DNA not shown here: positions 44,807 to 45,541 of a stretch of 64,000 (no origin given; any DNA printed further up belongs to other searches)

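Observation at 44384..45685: Complete CnrY-CnrX-CnrH-type signalling module, attached to copAB instead of an RND nickel/cobalt pump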

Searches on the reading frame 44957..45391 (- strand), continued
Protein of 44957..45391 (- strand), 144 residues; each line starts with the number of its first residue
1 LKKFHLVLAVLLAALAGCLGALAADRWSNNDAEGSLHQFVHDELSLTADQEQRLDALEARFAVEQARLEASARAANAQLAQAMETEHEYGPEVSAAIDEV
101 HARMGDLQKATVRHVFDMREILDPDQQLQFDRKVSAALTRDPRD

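Call 37: search_dna_similar(query=window:44957-45391:-, collection=plasmids, mode=protein, max_rows=60, max_evalue=0.000001)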
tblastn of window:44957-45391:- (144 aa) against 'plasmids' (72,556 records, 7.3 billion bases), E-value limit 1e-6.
Records with a match: 82; places in all: 94; records where one place covers at least 80% of the query: 5.
Best place of each record, by identity: 60-80% 3; <60% 79.
By first word of the organism name: Sphingobium 27; Sphingomonas 19; Novosphingobium 10; Cupriavidus 6; Rhizorhabdus 3; Ralstonia 3; Croceicoccus 2; Polymorphobacter 2; Sphingopyxis 2; Caulobacter 2; and 6 more.
By predicted mobility (MOB-suite, as given by PLSDB): conjugative 40; non-mobilizable 26; mobilizable 16.
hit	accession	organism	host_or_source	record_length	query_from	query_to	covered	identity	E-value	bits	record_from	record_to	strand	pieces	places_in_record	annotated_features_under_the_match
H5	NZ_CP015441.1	Aurantiacibacter atlanticus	sediment,deep sea sediment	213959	25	144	83%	60.8%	4e-31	123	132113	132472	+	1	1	periplasmic heavy metal sensor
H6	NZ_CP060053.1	Croceicoccus marinus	prokaryote,marine sediment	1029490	25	144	83%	60.8%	5e-31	123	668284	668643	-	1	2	none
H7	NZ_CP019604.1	Croceicoccus marinus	-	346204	25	142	82%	61.9%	8e-32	125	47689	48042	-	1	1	periplasmic heavy metal sensor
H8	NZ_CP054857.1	Novosphingobium decolorationis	cell culture,deep-sea sediment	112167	26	144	83%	58.0%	2e-27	112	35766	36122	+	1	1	periplasmic heavy metal sensor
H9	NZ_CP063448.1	Novosphingobium sp. ES2-1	mixed culture,activated sludge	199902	32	143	78%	53.6%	2e-22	99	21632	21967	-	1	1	periplasmic heavy metal sensor | RNA polymerase sigma factor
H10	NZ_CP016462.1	Blastomonas sp. RAC04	Microbial isolate,Algal phycosphere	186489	36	142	74%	55.1%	5e-22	97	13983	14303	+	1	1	periplasmic heavy metal sensor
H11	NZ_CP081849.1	Polymorphobacter megasporae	Megaspora,lichen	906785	35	143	76%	54.1%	6e-21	94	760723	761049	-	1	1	periplasmic heavy metal sensor | RNA polymerase sigma factor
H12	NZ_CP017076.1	Novosphingobium resinovorum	single cell,soil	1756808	28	144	81%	49.6%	8e-20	91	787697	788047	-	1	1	none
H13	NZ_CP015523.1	Sphingomonas sp. NIC1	tobacco,whole organism,leaves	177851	36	143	75%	53.7%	2e-21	96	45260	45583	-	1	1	periplasmic heavy metal sensor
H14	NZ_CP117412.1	Sphingomonas naphthae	Single cell,Oil contaminated soil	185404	36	143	75%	53.7%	2e-21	96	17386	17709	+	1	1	periplasmic heavy metal sensor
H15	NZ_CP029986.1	Sphingomonas sp. FARSPH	cell culture,Sf9 cell culture media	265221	36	143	75%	53.7%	2e-21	96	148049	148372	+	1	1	periplasmic heavy metal sensor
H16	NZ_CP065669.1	Sphingomonas paucimobilis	-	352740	36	143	75%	53.7%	2e-21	96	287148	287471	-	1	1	periplasmic heavy metal sensor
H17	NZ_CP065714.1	Sphingomonas paucimobilis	-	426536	36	143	75%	53.7%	2e-21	96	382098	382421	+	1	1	periplasmic heavy metal sensor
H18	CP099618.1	Sphingomonadaceae bacterium OTU29MARTA1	Arabidopsis thaliana,pure culture,leaf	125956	36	143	75%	53.7%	1e-20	94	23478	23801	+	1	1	periplasmic heavy metal sensor | RNA polymerase sigma factor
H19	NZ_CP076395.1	Sphingopyxis indica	Single cell,HCH dumpsite soil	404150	32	143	78%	51.8%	4e-20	92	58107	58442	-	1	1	periplasmic heavy metal sensor | RNA polymerase sigma factor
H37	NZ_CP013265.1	Sphingobium baderi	cell culture,soil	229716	33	139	74%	52.3%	6e-19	89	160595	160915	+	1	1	periplasmic heavy metal sensor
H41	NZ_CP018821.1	Sphingomonas koreensis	-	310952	36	143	75%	50.9%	4e-18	86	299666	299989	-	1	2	periplasmic heavy metal sensor | RNA polymerase sigma factor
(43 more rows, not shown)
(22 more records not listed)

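Call 39: get_annotated_region(hit=H13, flank=7000)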
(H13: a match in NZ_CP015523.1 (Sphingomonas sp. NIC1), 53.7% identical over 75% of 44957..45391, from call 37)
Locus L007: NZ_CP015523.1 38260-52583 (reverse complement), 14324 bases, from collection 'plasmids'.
description: Sphingomonas sp. NIC1 plasmid unnamed2, complete sequence
organism: Sphingomonas sp. NIC1 (NCBI taxid 1961362)
taxonomy: Bacteria; Pseudomonadota; Alphaproteobacteria; Sphingomonadales; Sphingomonadaceae; Sphingomonas; Sphingomonas sp. NIC1
host: -; source: tobacco,whole organism,leaves; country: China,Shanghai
typing (MOB-suite, as given by PLSDB): mobilizable; replicon rep_cluster_596; relaxase MOBF
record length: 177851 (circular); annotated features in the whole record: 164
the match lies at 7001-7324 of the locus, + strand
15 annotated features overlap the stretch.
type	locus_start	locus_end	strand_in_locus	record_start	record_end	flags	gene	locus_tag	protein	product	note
CDS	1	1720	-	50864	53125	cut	-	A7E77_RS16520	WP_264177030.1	heavy metal translocating P-type ATPase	-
CDS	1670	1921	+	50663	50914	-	-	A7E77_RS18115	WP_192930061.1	hypothetical protein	-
CDS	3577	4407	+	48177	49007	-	-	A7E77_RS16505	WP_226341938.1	DUF4396 domain-containing protein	-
CDS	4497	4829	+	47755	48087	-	-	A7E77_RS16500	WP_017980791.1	four-helix bundle copper-binding protein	-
CDS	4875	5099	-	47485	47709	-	-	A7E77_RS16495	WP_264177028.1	flagellar biosynthetic protein FliQ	GO:0009306 - protein secretion [Evidence IEA]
CDS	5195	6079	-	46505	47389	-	copD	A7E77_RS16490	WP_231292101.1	copper homeostasis membrane protein CopD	GO:0006825 - copper ion transport [Evidence IEA]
CDS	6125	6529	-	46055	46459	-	copC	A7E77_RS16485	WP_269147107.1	copper homeostasis periplasmic binding protein CopC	GO:0006825 - copper ion transport [Evidence IEA]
CDS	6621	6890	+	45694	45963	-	-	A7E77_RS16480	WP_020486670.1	hypothetical protein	-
CDS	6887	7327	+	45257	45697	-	-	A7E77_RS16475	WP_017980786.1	periplasmic heavy metal sensor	-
CDS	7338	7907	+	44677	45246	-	-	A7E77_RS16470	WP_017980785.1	sigma-70 family RNA polymerase sigma factor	GO:0006352 - DNA-templated transcription initiation [Evidence IEA]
CDS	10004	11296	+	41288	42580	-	-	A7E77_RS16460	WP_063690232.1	copper resistance protein B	-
CDS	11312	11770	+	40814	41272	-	-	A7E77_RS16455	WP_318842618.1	cytochrome c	-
CDS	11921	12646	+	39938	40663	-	-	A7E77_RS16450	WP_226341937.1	PepSY domain-containing protein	-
CDS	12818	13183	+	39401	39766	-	-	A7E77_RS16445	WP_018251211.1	DUF305 domain-containing protein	-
CDS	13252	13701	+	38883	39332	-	-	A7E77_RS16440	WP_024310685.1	DUF411 domain-containing protein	-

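Call 48: find_related_loci(query=A3, collection=genome_contigs, flank=8000)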
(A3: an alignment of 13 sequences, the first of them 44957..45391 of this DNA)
Query A3 (144 aa) in genome_contigs; peptide patterns used: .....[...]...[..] (x = any residue, [..] = any of these).
597 stretches matched a pattern (row limit reached: there are more); 563 encode a relative of the query (tblastn E <= 1e-3); the best 80 are kept; 80 distinct loci.
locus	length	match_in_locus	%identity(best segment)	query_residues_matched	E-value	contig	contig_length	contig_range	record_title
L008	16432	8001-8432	98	1-144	6e-91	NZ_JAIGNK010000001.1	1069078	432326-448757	Qipengyuania polymorpha strain 1NDH17 NODE_1_length_1069078_cov_232.193567, whole genome shotgun sequence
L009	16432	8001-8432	97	1-144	2e-90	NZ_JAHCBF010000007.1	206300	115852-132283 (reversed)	Croceicoccus gelatinilyticus strain 1NDH52 NODE_7_length_206300_cov_176.315915, whole genome shotgun sequence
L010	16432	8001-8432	97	1-144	1e-89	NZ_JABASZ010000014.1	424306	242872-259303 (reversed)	Pseudopontixanthobacter vadosimaris strain JL3514 NODE_1_length_424306_cov_109.542_ID_1, whole genome shotgun sequence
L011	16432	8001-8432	97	1-144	1e-89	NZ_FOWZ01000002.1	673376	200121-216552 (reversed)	Qipengyuania nanhaisediminis strain CGMCC 1.7715, whole genome shotgun sequence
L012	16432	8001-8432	97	1-144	1e-89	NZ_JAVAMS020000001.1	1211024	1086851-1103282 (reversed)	Aurantiacibacter sp. 219JJ12-13 1, whole genome shotgun sequence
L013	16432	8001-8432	97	1-144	1e-89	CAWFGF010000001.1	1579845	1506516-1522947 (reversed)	MAG: uncultured Alphaproteobacteria bacterium isolate MFD03250.bin.1.182 genome assembly, contig: contig_12, whole genom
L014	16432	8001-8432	97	1-144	1e-89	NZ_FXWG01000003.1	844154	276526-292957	Altererythrobacter xiamenensis strain CGMCC 1.12494, whole genome shotgun sequence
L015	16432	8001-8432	97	1-144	1e-89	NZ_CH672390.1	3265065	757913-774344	Erythrobacter sp. NAP1 scf_1099465005036, whole genome shotgun sequence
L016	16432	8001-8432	97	1-144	4e-89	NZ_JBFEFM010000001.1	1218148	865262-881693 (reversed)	Parasphingorhabdus sp. JC815 1, whole genome shotgun sequence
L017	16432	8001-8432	97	1-144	7e-89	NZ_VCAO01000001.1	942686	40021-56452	Qipengyuania marisflavi strain KEM-5 contig1, whole genome shotgun sequence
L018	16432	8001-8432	86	1-144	1e-67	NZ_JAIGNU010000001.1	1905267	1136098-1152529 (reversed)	Qipengyuania mesophila strain YG27 NODE_1_length_1905267_cov_201.167540, whole genome shotgun sequence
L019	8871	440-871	86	1-144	1e-67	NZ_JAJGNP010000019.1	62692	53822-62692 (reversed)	Sphingobium soli strain FXH275-2 NODE_19_length_62692_cov_147.978504, whole genome shotgun sequence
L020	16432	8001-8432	85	1-144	5e-67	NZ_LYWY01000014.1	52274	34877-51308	Croceicoccus pelagius strain Ery9 Ery9_C14_52274, whole genome shotgun sequence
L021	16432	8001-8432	85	1-144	5e-67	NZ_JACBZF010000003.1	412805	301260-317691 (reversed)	Novosphingobium marinum strain DSM 29043 Ga0373347_03, whole genome shotgun sequence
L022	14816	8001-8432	85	1-144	5e-67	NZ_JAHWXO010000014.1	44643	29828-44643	Qipengyuania pacifica strain NZ-96 14, whole genome shotgun sequence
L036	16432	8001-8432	64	1-144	1e-59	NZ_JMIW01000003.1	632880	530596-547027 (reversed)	Erythrobacter longus strain DSM 6997 contig3, whole genome shotgun sequence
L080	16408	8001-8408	53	5-139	3e-37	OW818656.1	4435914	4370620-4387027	metagenome genome assembly, chromosome: 1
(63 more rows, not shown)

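Call 58: search_dna_similar(query=P0304, collection=plasmids, mode=protein, max_rows=40, max_evalue=1e-8)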
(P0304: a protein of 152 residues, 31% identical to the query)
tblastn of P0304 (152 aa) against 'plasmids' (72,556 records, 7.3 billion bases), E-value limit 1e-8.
Records with a match: 52; places in all: 55; records where one place covers at least 80% of the query: 11.
Best place of each record, by identity: <60% 52.
By first word of the organism name: Sphingobium 24; Sphingomonas 10; Novosphingobium 7; Rhizorhabdus 3; Caulobacter 2; Sphingopyxis 2; Blastomonas 1; Tardibacter 1; Asticcacaulis 1; Croceicoccus 1.
By predicted mobility (MOB-suite, as given by PLSDB): conjugative 32; mobilizable 10; non-mobilizable 10.
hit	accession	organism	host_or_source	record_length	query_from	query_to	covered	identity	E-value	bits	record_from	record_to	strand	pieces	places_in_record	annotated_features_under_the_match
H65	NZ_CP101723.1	Sphingomonas sp. NY01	mango,whole organism,commercial mango ...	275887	3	149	97%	31.5%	3e-10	64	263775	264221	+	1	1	periplasmic heavy metal sensor | hypothetical protein | RNA polymerase sigma factor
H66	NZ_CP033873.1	Caulobacter sp. FWC26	whole organism,isolated from activated ...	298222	4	144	93%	32.6%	3e-12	70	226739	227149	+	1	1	periplasmic heavy metal sensor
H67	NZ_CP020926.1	Sphingobium yanoikuyae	soil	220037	15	144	86%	34.8%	2e-11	67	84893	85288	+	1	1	periplasmic heavy metal sensor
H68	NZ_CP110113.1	Sphingomonas sp. R1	Solanum lycopersicum,Tomato (Solanum ...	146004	16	149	88%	33.1%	1e-9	62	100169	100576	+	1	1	periplasmic heavy metal sensor | RNA polymerase sigma factor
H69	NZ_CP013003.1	Caulobacter henricii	pond water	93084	4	148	95%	30.3%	5e-11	66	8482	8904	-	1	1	periplasmic heavy metal sensor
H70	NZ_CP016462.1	Blastomonas sp. RAC04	Microbial isolate,Algal phycosphere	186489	15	144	86%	33.6%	4e-12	69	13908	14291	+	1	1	periplasmic heavy metal sensor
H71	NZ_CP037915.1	Sphingomonas sp. AAP5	water column of an alpine lake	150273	3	149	97%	29.5%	9e-10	63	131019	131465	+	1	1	periplasmic heavy metal sensor | hypothetical protein | RNA polymerase sigma factor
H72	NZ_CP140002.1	Novosphingobium capsulatum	-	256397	11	147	90%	31.7%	1e-9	62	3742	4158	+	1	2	periplasmic heavy metal sensor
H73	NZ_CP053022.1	Sphingobium yanoikuyae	whole organism,River sediment ...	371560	11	147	90%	31.7%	2e-9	62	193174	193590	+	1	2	periplasmic heavy metal sensor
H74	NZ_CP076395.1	Sphingopyxis indica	Single cell,HCH dumpsite soil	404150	17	144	84%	33.1%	4e-11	67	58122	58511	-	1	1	periplasmic heavy metal sensor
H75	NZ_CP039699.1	Novosphingobium sp. EMRT-2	cell,freshwater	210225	41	152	74%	37.5%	3e-11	67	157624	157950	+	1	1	periplasmic heavy metal sensor | RNA polymerase sigma factor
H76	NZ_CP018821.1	Sphingomonas koreensis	-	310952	41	152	74%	37.5%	3e-11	67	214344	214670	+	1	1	periplasmic heavy metal sensor | RNA polymerase sigma factor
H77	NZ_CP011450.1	Sphingomonas sanxanigenens DSM 19645 = NX02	-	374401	41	152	74%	37.5%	3e-11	67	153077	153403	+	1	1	periplasmic heavy metal sensor | RNA polymerase sigma factor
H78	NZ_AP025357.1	Sphingobium sp. TA15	-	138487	41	152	74%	37.5%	5e-11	66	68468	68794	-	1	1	periplasmic heavy metal sensor | RNA polymerase sigma factor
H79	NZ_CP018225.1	Tardibacter chloracetimidivorans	whole organism,soil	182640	41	152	74%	37.5%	5e-11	66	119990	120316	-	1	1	periplasmic heavy metal sensor | RNA polymerase sigma factor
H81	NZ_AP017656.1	Sphingobium cloacae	-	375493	41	152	74%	36.6%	7e-11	66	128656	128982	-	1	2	periplasmic heavy metal sensor | RNA polymerase sigma factor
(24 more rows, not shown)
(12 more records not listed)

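Call 59: get_annotated_region(hit=H81, flank=10000)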
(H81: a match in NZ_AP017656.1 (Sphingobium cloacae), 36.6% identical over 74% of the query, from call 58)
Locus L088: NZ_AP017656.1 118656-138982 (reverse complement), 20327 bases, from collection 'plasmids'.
description: Sphingobium cloacae strain JCM 10874 plasmid pSCLO_2, complete sequence
organism: Sphingobium cloacae (NCBI taxid 120107)
taxonomy: Bacteria; Pseudomonadota; Alphaproteobacteria; Sphingomonadales; Sphingomonadaceae; Sphingobium; Sphingobium cloacae
host: -; source: -; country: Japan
typing (MOB-suite, as given by PLSDB): conjugative; replicon rep_cluster_541; relaxase MOBQ; mating-pair formation MPF_F
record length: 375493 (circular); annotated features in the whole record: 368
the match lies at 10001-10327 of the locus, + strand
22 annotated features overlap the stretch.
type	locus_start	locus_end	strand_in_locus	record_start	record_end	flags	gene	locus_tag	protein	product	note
CDS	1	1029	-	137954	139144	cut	-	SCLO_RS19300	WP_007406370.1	acetate/propionate family kinase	GO:0006083 - acetate metabolic process [Evidence IEA]; GO:0006113 - fermentation [Evidence IEA]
CDS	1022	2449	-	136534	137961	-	-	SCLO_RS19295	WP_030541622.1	bifunctional enoyl-CoA hydratase/phosphate acetyltransferase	-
CDS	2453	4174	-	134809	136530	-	-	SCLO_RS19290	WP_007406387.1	alpha/beta fold hydrolase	-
CDS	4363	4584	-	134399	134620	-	-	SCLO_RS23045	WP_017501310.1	hypothetical protein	-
CDS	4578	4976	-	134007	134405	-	cueR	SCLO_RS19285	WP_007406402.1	Cu(I)-responsive transcriptional regulator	GO:0006878 - intracellular copper ion homeostasis [Evidence IEA]; GO:0006355 - regulation of DNA-templated ...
CDS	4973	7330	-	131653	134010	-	-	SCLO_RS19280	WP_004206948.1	heavy metal translocating P-type ATPase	-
CDS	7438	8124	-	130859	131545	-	-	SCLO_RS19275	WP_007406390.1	class I SAM-dependent methyltransferase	-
CDS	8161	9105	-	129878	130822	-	copD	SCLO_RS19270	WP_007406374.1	copper homeostasis membrane protein CopD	GO:0006825 - copper ion transport [Evidence IEA]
CDS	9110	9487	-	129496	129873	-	copC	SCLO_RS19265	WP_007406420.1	copper homeostasis periplasmic binding protein CopC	GO:0006825 - copper ion transport [Evidence IEA]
CDS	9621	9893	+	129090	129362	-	-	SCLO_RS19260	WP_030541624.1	hypothetical protein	-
CDS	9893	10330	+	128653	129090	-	-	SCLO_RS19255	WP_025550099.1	periplasmic heavy metal sensor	-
CDS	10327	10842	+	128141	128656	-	-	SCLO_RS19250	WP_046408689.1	RNA polymerase sigma factor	GO:0006352 - DNA-templated transcription initiation [Evidence IEA]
CDS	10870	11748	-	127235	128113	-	-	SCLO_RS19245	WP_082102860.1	AAA family ATPase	-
CDS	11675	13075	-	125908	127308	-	-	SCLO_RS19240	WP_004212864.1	Mu transposase C-terminal domain-containing protein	-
CDS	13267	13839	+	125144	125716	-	-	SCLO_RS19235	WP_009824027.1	recombinase family protein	GO:0006310 - DNA recombination [Evidence IEA]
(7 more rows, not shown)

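Call 60: get_annotated_region(hit=H66, flank=8000)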
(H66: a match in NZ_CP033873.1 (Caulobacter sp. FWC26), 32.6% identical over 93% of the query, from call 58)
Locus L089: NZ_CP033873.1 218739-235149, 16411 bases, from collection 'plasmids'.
description: Caulobacter sp. FWC26 plasmid p1, complete sequence
organism: Caulobacter sp. FWC26 (NCBI taxid 69665)
taxonomy: Bacteria; Pseudomonadota; Alphaproteobacteria; Caulobacterales; Caulobacteraceae; Caulobacter; Caulobacter sp. FWC26
host: -; source: whole organism,isolated from activated sludge collected at the Gold Bar wastewater treatment facility; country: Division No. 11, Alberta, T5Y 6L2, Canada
typing (MOB-suite, as given by PLSDB): conjugative; replicon rep_cluster_2440; relaxase MOBQ; mating-pair formation MPF_T
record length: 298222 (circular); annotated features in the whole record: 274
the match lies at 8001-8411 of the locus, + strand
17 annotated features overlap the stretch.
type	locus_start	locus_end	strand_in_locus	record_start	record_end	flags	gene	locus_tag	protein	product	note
CDS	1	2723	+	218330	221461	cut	-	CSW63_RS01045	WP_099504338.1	efflux RND transporter permease subunit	-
CDS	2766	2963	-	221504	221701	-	-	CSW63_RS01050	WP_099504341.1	heavy-metal-associated domain-containing protein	-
CDS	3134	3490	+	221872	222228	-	-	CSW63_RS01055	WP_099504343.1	copper-binding protein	-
CDS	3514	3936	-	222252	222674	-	-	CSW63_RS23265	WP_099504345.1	hypothetical protein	-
CDS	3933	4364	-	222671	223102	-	cueR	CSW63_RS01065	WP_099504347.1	Cu(I)-responsive transcriptional regulator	GO:0006878 - intracellular copper ion homeostasis [Evidence IEA]; GO:0006355 - regulation of DNA-templated ...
CDS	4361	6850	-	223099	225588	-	-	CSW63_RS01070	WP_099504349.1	heavy metal translocating P-type ATPase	GO:0006812 - monoatomic cation transport [Evidence IEA]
CDS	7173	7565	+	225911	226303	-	-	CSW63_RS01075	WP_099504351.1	DUF305 domain-containing protein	-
CDS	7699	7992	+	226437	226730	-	-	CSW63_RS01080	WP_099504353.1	hypothetical protein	-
CDS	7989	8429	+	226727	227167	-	-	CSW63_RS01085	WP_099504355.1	periplasmic heavy metal sensor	-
CDS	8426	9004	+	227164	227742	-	-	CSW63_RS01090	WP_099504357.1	sigma-70 family RNA polymerase sigma factor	GO:0006352 - DNA-templated transcription initiation [Evidence IEA]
CDS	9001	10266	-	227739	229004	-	-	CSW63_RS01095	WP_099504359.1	type II restriction endonuclease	-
CDS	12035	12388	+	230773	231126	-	-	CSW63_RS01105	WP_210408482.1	hypothetical protein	-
CDS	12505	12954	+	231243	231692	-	-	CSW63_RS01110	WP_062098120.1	heavy metal-responsive transcriptional regulator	-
CDS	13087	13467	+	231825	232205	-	-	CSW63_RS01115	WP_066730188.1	hypothetical protein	-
CDS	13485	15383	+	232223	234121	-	-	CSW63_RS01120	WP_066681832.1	2Fe-2S iron-sulfur cluster-binding protein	-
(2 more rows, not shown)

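Call 68: list_cluster_members(proteins=[P0231, P0242, P0277, P0300, P0224, P0260, P0304, P0284, P0247, P0265])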
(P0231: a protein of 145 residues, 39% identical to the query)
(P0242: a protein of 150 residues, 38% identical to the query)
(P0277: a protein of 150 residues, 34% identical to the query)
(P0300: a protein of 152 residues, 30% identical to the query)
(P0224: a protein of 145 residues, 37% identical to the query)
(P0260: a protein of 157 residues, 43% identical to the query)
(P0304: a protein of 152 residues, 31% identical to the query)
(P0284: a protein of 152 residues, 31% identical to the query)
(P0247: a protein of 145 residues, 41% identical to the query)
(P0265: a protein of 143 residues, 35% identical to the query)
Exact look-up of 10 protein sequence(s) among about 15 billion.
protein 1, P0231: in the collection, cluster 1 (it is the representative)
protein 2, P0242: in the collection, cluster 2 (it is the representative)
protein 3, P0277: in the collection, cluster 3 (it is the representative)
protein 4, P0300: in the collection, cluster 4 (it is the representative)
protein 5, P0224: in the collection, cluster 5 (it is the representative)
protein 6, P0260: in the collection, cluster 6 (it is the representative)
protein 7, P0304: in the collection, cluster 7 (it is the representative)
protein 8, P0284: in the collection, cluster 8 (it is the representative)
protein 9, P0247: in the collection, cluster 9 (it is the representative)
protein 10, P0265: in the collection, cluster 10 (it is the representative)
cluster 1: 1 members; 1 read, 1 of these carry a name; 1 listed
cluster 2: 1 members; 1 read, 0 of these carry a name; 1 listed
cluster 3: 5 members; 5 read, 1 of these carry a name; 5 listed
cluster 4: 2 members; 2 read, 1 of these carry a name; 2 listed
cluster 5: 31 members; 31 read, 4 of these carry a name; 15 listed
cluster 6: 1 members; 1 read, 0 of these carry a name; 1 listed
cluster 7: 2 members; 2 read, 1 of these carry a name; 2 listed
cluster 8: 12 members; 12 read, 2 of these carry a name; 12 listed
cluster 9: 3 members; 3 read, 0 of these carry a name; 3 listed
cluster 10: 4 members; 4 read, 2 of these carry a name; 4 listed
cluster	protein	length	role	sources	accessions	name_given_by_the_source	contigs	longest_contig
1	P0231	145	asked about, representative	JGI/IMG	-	nickel and cobalt resistance protein CnrR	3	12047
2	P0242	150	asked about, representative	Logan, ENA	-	-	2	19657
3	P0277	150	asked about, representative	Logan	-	-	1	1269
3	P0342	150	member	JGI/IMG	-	Spy/CpxP family protein refolding chaperone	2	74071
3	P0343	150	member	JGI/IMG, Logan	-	-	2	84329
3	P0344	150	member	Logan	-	-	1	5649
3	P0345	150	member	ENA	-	-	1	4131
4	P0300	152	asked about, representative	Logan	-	-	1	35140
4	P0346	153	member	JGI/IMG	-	Spy/CpxP family protein refolding chaperone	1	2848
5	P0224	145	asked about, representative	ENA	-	-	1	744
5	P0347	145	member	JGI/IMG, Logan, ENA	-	nickel and cobalt resistance protein CnrR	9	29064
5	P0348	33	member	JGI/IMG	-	Spy/CpxP family protein refolding chaperone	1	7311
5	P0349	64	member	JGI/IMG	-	nickel and cobalt resistance protein CnrR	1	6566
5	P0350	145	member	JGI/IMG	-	Spy/CpxP family protein refolding chaperone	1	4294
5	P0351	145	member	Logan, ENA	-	-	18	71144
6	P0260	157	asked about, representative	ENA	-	-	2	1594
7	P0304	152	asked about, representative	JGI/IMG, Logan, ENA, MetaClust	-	\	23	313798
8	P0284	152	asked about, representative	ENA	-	-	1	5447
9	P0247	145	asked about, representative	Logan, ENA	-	-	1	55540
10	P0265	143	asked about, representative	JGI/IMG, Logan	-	Spy/CpxP family protein refolding chaperone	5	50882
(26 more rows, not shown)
